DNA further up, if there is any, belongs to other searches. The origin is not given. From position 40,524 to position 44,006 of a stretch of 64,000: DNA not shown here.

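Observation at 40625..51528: Nine-gene, fully translationally coupled operon resembling an expanded, permuted Tol-Pal / Agl-Glt-type envelope motor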

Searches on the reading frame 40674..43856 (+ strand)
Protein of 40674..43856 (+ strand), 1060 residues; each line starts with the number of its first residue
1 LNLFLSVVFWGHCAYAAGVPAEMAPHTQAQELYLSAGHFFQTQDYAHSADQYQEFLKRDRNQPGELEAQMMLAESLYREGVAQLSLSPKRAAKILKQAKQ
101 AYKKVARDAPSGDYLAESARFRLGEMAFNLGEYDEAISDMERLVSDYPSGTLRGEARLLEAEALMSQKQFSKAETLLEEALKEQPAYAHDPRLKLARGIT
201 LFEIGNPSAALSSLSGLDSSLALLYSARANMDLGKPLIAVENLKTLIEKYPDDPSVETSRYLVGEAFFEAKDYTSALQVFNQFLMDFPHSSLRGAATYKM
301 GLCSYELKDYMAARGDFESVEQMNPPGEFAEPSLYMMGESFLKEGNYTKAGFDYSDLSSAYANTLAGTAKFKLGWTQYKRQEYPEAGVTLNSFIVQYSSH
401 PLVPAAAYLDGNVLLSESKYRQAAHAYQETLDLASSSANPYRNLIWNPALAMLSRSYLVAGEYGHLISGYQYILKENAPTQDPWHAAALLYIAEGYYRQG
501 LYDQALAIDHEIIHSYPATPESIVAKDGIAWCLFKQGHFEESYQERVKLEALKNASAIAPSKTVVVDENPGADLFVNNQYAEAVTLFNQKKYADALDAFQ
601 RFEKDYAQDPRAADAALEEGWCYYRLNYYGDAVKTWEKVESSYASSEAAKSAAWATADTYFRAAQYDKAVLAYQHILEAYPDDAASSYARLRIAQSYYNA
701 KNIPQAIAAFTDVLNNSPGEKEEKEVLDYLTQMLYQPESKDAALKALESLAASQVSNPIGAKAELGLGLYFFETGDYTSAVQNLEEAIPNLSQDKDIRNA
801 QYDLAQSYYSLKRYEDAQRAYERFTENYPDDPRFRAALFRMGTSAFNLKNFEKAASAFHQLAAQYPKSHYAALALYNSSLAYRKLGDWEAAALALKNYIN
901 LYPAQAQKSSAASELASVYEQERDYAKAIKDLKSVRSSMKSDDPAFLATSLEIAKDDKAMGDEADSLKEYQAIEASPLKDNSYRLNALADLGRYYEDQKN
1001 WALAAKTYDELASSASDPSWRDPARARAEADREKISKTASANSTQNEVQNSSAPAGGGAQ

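Call 4: search_protein_families(library=pfam, proteins=[window:40674-43856:+], max_evalue=0.01)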
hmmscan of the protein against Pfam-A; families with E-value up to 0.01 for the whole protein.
window:40674-43856:+ (1060 aa): 20 families
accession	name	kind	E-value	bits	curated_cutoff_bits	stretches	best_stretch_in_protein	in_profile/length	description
PF13174.12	TPR_6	-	1.1e-59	195.5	26.3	5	837-868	2-33/33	Tetratricopeptide repeat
PF13432.12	TPR_16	-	2.8e-55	184.7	32.7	7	802-868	1-64/65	Tetratricopeptide repeat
PF07719.23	TPR_2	-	3.8e-43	142.5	27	3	800-831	3-34/34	Tetratricopeptide repeat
PF13525.12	YfiO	-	2.4e-39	135.7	25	5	333-419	7-94/203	Outer membrane lipoprotein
PF13428.12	TPR_14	-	6.5e-34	113.3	23.5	1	799-839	2-42/44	Tetratricopeptide repeat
PF14559.12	TPR_19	-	8e-28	97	25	4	772-838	2-65/68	Tetratricopeptide repeat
PF13424.12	TPR_12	-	5.2e-27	94.3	30.1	3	762-828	4-75/77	Tetratricopeptide repeat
PF00515.34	TPR_1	-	5.6e-25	86.5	27.8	0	800-823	3-26/34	Tetratricopeptide repeat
PF12895.13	ANAPC3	-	8.4e-23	80.9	27.2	2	760-823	22-81/82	Anaphase-promoting complex, cyclosome, subunit 3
PF09976.15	TPR_21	-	3.2e-15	56.8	25.5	2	838-937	42-141/193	Tetratricopeptide repeat-like domain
PF13512.12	TPR_18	-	7.3e-14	52.6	21.9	1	329-412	8-92/145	Tetratricopeptide repeat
PF13371.12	TPR_9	-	7.4e-14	52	35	0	845-913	5-69/73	Tetratricopeptide repeat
PF21545.3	T7SS_EccA1_N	-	4.1e-12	46.4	27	2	764-904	102-237/272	T7SS, ESX-1 secretion system protein EccA1, N-terminal domain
PF25064.1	ARM_TT21_5th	-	2.2e-11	44.5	27.8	0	117-215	1-96/117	TT21 fifth ARM repeats domain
PF13181.12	TPR_8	-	3.9e-10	39.5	25.7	0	800-830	3-33/34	Tetratricopeptide repeat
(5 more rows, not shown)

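Call 5: search_protein_families(library=ncbifam, proteins=[window:40674-43856:+], max_evalue=0.01)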
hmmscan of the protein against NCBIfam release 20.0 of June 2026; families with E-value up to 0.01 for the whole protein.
window:40674-43856:+ (1060 aa): 18 families
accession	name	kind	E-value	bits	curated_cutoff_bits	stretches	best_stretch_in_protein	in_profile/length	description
TIGR02795.1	tol_pal_ybgF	equivalog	2.5e-82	273.3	90.1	8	770-874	11-115/119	tol-pal system protein YbgF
TIGR03302.1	OM_YfiO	subfamily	5.7e-60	202.8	81.4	8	324-417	26-120/239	outer membrane protein assembly factor BamD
NF040959.1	MamA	equivalog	5.3e-28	97.9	200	3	745-867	55-174/204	magnetosome protein MamA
NF052312.1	T9SS_PorW_SprE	equivalog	5e-26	91.6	250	3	589-827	117-357/716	type IX secretion system periplasmic lipoprotein PorW/SprE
TIGR02917.1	PEP_TPR_lipo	equivalog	5.3e-24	84.2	312.2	2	95-349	209-449/899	XrtA/PEP-CTERM system TPR-repeat protein PrsT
NF008068.0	PRK10803.1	equivalog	1.6e-17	64.3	383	3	798-914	142-259/263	cell division protein CpoB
NF047507.1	TPR_BatC_Lepto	exception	2.5e-16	59.8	175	2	579-685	27-131/214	TPR repeat-containing protein BatC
NF047371.1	FlcA_CTERM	equivalog_domain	1.1e-14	53.8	300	3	341-437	449-540/646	periplasmic flagellar collar protein FlcA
NF053852.1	vesicle_Bd0635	exception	2.4e-14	53.5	250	1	792-872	132-212/223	CpoB-like predatory vesicle lipoprotein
TIGR02521.1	type_IV_pilW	equivalog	2.2e-10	40.5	154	1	759-956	29-215/234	type IV pilus biogenesis/stability protein PilW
NF008757.0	PRK11788.1-5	equivalog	3.6e-10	39.5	363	0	896-1013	128-242/388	lipopolysaccharide assembly protein LapB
NF033920.0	C39_PA2778_fam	equivalog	8.2e-09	35.2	150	1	805-899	163-251/255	PA2778 family cysteine peptidase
NF052415.1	T3SS_chap_SctY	equivalog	1.8e-06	28.4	70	0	721-825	3-104/106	type III secretion apparatus assembly chaperone SctY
NF008756.0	PRK11788.1-4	equivalog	3.5e-06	26.3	474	2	763-970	71-271/389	lipopolysaccharide assembly protein LapB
TIGR02552.1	LcrH_SycD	equivalog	4.6e-06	26.4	104.8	0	655-726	57-125/136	SycD/LcrH family type III secretion system chaperone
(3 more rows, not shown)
